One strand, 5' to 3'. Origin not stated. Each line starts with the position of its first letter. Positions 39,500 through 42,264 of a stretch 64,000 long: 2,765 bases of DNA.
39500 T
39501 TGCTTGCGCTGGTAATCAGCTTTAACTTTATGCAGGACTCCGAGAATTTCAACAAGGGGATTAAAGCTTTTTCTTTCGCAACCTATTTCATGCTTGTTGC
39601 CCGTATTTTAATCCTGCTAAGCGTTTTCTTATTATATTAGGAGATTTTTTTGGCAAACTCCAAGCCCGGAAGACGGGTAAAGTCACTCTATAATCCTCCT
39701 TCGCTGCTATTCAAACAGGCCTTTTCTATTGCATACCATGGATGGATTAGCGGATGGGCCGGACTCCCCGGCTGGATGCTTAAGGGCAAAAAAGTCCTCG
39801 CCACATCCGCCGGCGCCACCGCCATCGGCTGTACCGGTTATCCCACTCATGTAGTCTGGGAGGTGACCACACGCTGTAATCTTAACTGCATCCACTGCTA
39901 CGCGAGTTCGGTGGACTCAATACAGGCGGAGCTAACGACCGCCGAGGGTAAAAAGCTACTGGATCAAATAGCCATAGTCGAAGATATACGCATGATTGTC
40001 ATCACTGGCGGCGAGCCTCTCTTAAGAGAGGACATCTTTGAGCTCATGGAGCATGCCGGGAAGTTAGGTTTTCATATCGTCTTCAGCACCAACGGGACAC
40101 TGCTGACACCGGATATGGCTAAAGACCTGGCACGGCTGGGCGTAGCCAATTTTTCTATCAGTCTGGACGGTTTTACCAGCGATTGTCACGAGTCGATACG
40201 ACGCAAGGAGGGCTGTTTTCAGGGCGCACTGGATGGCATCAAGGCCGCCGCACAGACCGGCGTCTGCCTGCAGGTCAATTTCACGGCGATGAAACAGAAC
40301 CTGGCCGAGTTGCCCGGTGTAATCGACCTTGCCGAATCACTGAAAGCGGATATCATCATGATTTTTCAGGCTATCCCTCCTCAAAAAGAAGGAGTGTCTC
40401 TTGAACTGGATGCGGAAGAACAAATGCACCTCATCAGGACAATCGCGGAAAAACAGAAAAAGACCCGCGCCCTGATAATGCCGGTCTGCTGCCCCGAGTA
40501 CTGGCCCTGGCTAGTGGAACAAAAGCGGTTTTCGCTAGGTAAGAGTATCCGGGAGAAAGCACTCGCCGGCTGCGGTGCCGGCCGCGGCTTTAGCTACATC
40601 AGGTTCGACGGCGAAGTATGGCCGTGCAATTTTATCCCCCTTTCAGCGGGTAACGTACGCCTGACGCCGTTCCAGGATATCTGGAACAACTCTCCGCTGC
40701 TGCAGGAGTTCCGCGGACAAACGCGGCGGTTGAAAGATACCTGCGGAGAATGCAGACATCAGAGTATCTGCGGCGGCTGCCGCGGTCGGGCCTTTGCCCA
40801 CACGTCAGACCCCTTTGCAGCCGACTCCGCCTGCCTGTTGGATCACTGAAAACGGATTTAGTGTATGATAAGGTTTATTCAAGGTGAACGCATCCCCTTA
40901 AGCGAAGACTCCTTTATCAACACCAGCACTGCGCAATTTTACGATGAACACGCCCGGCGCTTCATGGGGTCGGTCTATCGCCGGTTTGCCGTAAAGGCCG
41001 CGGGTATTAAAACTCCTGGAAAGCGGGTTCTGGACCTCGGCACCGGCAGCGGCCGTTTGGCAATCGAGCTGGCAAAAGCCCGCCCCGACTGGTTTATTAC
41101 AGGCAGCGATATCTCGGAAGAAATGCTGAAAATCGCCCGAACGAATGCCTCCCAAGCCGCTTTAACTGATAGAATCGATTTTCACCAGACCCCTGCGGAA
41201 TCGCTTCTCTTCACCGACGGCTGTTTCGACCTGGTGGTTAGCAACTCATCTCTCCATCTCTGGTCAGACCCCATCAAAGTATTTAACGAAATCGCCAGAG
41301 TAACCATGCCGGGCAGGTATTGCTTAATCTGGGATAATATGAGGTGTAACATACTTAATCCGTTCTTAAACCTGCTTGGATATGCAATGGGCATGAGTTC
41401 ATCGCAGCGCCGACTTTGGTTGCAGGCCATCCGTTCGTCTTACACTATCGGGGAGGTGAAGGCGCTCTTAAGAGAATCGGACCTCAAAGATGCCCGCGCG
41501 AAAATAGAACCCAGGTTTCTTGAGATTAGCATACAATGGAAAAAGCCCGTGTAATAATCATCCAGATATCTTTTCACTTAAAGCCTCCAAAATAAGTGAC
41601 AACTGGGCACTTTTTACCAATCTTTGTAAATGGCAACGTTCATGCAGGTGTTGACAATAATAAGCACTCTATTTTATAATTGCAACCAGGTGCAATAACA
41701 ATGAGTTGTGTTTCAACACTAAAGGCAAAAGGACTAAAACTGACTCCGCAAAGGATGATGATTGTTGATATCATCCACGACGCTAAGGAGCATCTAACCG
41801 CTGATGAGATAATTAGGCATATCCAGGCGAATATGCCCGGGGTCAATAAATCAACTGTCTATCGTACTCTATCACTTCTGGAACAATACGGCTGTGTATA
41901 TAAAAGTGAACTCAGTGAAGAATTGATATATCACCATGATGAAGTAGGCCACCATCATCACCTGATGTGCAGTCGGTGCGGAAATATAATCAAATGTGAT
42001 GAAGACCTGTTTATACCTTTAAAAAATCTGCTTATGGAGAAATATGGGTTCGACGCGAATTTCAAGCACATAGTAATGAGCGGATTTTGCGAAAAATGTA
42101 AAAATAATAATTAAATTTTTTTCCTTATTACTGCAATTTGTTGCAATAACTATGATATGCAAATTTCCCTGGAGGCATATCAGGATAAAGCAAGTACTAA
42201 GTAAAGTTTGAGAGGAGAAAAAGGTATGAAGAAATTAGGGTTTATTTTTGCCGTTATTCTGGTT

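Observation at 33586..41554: Cytoplasm-facing molybdoenzyme with two different membrane subunits, fused operonically to a UbiA/radical-SAM-SPASM/methyltransferase cassette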

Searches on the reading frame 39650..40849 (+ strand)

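Call 4: search_protein_families(library=pfam, proteins=[window:39650-40849:+], max_evalue=0.01)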
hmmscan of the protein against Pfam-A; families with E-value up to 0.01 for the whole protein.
window:39650-40849:+ (399 aa): 3 families
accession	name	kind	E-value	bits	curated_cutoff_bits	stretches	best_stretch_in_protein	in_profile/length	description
PF04055.27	Radical_SAM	-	2.3e-28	99.9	29.5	1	71-227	2-165/166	Radical SAM superfamily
PF13186.11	SPASM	-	1e-11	45.4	21.5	1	308-368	1-66/67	Iron-sulfur cluster-binding domain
PF13353.11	Fer4_12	-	1.8e-05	25.5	22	1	73-158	12-100/137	4Fe-4S single cluster domain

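Call 5: search_protein_families(library=ncbifam, proteins=[window:39650-40849:+], max_evalue=0.01)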
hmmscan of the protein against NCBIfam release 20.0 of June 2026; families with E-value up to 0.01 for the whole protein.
window:39650-40849:+ (399 aa): 91 families (the best 25 are shown)
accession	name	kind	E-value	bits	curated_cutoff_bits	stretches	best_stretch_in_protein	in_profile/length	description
TIGR04545.1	rSAM_ahbD_hemeb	equivalog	5.9e-78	262.7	500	1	68-396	2-336/339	heme b synthase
TIGR04055.1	rSAM_NirJ2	equivalog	4.1e-76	256.6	500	1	68-397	2-324/326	putative heme d1 biosynthesis radical SAM protein NirJ2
TIGR04053.2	TIGR04053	equivalog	9.5e-75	252.1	395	1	65-396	7-363/366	TIGR04053 family radical SAM/SPASM domain-containing protein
TIGR04347.1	pseudo_SAM_Halo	equivalog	2e-59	201.8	525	1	68-398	40-386/390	TIGR04347 family pseudo-SAM/SPASM protein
TIGR04546.1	rSAM_ahbC_deAc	equivalog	3.4e-58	197.3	650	2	68-270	41-244/390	12,18-didecarboxysiroheme deacetylase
TIGR04051.1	rSAM_NirJ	equivalog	7.4e-58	196.2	515.45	2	68-234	4-169/354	heme d1 biosynthesis radical SAM protein NirJ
TIGR04054.1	rSAM_NirJ1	equivalog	4.8e-53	180.2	650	1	62-397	32-382/387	putative heme d1 biosynthesis radical SAM protein NirJ1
NF050035.1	rSAM_WgK_link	exception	5.1e-43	147.4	650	2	64-245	7-188/367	radical SAM/SPASM peptide maturase WgkB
TIGR03962.1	mycofact_rSAM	equivalog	8.8e-42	143.5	265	1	65-395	11-331/339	mycofactocin radical SAM maturase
NF045574.1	sacti_mat_StsB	exception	2.8e-40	138.5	625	2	67-238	97-266/466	StsB family radical SAM/SPASM domain sactipeptide maturase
TIGR02109.1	PQQ_syn_pqqE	equivalog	2.5e-37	128.7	381.35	1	63-396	4-331/358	pyrroloquinoline quinone biosynthesis protein PqqE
TIGR04251.1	SCM_rSAM_ScmF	equivalog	4.2e-34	118.5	400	1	69-386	7-330/353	SynChlorMet cassette radical SAM/SPASM protein ScmF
TIGR04133.1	rSAM_w_lipo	hypoth_equivalog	1.1e-33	116.7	425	1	67-376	25-329/350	TIGR04133 family radical SAM/SPASM protein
TIGR03913.1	rad_SAM_trio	equivalog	1.8e-32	112.4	591.75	1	65-381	18-335/477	GDL motif peptide-associated radical SAM/SPASM maturase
TIGR04303.1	GeoRSP_rSAM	equivalog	5.6e-32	111.6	400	1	65-395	4-324/325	GeoRSP system radical SAM/SPASM protein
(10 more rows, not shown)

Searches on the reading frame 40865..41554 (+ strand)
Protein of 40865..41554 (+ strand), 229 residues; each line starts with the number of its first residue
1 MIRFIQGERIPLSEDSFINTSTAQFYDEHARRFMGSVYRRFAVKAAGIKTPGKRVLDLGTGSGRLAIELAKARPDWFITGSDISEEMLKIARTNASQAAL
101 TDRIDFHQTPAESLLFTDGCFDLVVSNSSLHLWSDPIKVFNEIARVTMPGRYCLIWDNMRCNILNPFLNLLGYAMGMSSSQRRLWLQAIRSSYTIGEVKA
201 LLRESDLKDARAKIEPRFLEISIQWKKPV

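Call 4: search_protein_families(library=pfam, proteins=[window:40865-41554:+], max_evalue=0.01)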
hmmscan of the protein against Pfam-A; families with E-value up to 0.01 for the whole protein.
window:40865-41554:+ (229 aa): 16 families
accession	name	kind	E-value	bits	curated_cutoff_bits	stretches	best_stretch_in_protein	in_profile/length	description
PF13847.12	Methyltransf_31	-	1.2e-25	90.4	27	1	50-157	2-111/145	Methyltransferase domain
PF13649.12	Methyltransf_25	-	2.1e-22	80.1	27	1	55-150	1-96/97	Methyltransferase domain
PF08241.18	Methyltransf_11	-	5.5e-22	78.7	21.2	1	56-154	1-94/95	Methyltransferase domain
PF01209.24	Ubie_methyltran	-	1.2e-15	58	20.1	1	37-157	34-155/233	ubiE/COQ5 methyltransferase family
PF08242.18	Methyltransf_12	-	8.2e-15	55.8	30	1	56-150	1-95/98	Methyltransferase domain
PF13489.12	Methyltransf_23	-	6.5e-14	52.4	27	1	26-157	1-118/164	Methyltransferase domain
PF05175.20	MTS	-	1.3e-09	38.3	23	1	51-131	31-109/170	Methyltransferase small domain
PF06325.19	PrmA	-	1.2e-07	31.9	22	1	50-127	160-233/296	Ribosomal protein L11 methyltransferase (PrmA)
PF01170.24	UPF0020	-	1.9e-07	31.4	22.3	1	71-127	72-128/197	RMKL-like, methyltransferase domain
PF24675.1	NpmA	-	3.4e-07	30.2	60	1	53-97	25-70/214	16S rRNA (adenine(1408)-N(1))-methyltransferase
PF02390.23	Methyltransf_4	-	0.00018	21.5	24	1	54-97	4-47/173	Putative methyltransferase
PF12847.13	Methyltransf_18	-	0.00024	21.6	27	1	48-109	11-72/151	Methyltransferase domain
PF07021.18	MetW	-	0.00043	20.4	21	1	50-147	12-102/193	Methionine biosynthesis protein MetW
PF01596.23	Methyltransf_3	-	0.0057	16.4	22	1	52-115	45-109/204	O-methyltransferase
PF03848.20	TehB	-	0.0061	16.5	20.4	1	43-161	23-138/193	Tellurite resistance protein TehB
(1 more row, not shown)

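Call 5: search_protein_families(library=ncbifam, proteins=[window:40865-41554:+], max_evalue=0.01)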
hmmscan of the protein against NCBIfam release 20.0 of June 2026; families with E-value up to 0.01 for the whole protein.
window:40865-41554:+ (229 aa): 68 families (the best 25 are shown)
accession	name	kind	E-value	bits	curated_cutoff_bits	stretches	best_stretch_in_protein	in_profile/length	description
TIGR01934.1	MenG_MenH_UbiE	subfamily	3.9e-18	65.6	158.35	1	36-163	25-149/223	ubiquinone/menaquinone biosynthesis methyltransferase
NF043040.1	corrin_prot_MT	hypoth_equivalog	6.7e-17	61.6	180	1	26-162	15-154/216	corrinoid protein-associated methyltransferase CpaM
TIGR03534.1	RF_mod_PrmC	equivalog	6.8e-17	61.7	199.1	1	50-127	87-163/253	peptide chain release factor N(5)-glutamine methyltransferase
NF001244.0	PRK00216.1-5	equivalog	4e-16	59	216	1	35-159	33-157/236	bifunctional demethylmenaquinone methyltransferase/2-methoxy-6-polyprenyl-1,4-benzoquinol methylase UbiE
NF041537.1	ArsM_AhpD_UU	exception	8.2e-16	57.7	510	1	47-164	72-189/345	arsenite methyltransferase/AhpD domain selenoprotein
TIGR02072.1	BioC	equivalog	4.2e-15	56.2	184.95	1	46-150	31-127/244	malonyl-ACP O-methyltransferase BioC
NF052510.1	methyltran_MpqE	exception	1.2e-14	54.3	335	1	37-152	33-148/234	methyl-plastoquinone biosynthesis methyltransferase MpqE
NF008823.0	PRK11873.1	subfamily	1.8e-14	53.9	263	1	50-153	76-179/272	arsenite methyltransferase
TIGR00536.1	hemK_fam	subfamily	2.7e-14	52.9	115.5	1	51-127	114-189/286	HemK family protein methyltransferase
NF047649.1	MTase_UXPK_star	exception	3.6e-14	52.5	460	1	47-159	73-185/283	methyltransferase/UXPK-star double selenoprotein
NF041536.1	ArsM_DUF2284_UU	exception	4.8e-14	51.6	575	1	50-161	75-186/459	arsenite methyltransferase/DUF2284 domain selenoprotein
NF001240.0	PRK00216.1-1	equivalog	5.2e-14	51.9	378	1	35-158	48-171/251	bifunctional demethylmenaquinone methyltransferase/2-methoxy-6-polyprenyl-1,4-benzoquinol methylase UbiE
TIGR03533.1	L3_gln_methyl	equivalog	1.4e-13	50.9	229.7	1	50-127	120-196/284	50S ribosomal protein L3 N(5)-glutamine methyltransferase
NF040539.1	AST_met_ArsM_2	exception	2.1e-13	50.7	240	1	49-151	54-159/262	putative arsinothricin biosynthesis methyltransferase ArsM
NF001242.0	PRK00216.1-3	equivalog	4.4e-13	49.2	351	1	39-169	57-191/258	bifunctional demethylmenaquinone methyltransferase/2-methoxy-6-polyprenyl-1,4-benzoquinol methylase UbiE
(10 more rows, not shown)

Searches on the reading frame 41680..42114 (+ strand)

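Call 4: search_protein_families(library=pfam, proteins=[window:41680-42114:+], max_evalue=0.01)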
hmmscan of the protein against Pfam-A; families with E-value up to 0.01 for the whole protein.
window:41680-42114:+ (144 aa): 7 families
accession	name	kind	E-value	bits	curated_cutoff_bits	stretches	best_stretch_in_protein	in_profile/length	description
PF01475.25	FUR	-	2.6e-26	92.6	23.1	1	17-126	2-113/121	Ferric uptake regulator family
PF08100.18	Dimerisation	-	0.00068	19.9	25.6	1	26-90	28-87/93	O-methyltransferase dimerisation domain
PF03965.22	Penicillinase_R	-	0.0011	19.8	22.6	1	22-84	2-62/115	Penicillinase repressor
PF01978.25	TrmB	-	0.0014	18.9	25.6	1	38-84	22-62/68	Sugar-specific transcriptional regulator TrmB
PF12840.13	HTH_20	-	0.0031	17.9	27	1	23-71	4-46/51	Helix-turn-helix domain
PF09339.16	HTH_IclR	-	0.0093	16.2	22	0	28-75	8-50/52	IclR helix-turn-helix domain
PF03551.20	PadR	-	0.0098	16.3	27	0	42-79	13-53/75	Transcriptional regulator PadR-like family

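Call 5: search_protein_families(library=ncbifam, proteins=[window:41680-42114:+], max_evalue=0.01)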
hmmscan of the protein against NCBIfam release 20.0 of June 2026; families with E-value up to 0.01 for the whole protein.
window:41680-42114:+ (144 aa): 10 families
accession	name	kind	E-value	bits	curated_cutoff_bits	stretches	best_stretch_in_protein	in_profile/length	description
NF051892.1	TransRegFurBacil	equivalog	5.7e-24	84.9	220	1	13-143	11-146/149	ferric iron uptake transcriptional regulator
NF052545.1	TransRegPerRClab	equivalog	8.4e-23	80.9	180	1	11-143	5-137/138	transcriptional regulator PerR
NF047406.1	TransRegPerRTherm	equivalog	9.7e-16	58.2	200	1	20-143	5-128/130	manganese-dependent transcriptional regulator PerR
NF051891.1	TransRegFurHelico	equivalog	3.9e-15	56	200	1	12-142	16-147/148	ferric iron uptake transcriptional regulator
NF047462.1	FUR_perox_PerRA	exception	1.4e-13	51.5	200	1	14-109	12-107/142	peroxide-responsive transcriptional repressor PerRA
NF006999.0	PRK09462.1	equivalog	9.7e-13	47.9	146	1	13-141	7-139/148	ferric iron uptake transcriptional regulator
NF008646.0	PRK11639.1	equivalog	1e-12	48.1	167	1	15-142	18-148/171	zinc uptake transcriptional repressor Zur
NF045678.1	TransRegIrrA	equivalog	7.6e-10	38.8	150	1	8-109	7-109/138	iron response transcriptional regulator IrrA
NF045677.1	FeRespRegIrr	equivalog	2e-08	34.4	170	1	13-105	3-96/127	Fur family transcriptional regulator Irr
NF047461.1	FUR_perox_PerRB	exception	0.00038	20.4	250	1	12-135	19-140/143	peroxide-responsive transcriptional repressor PerRB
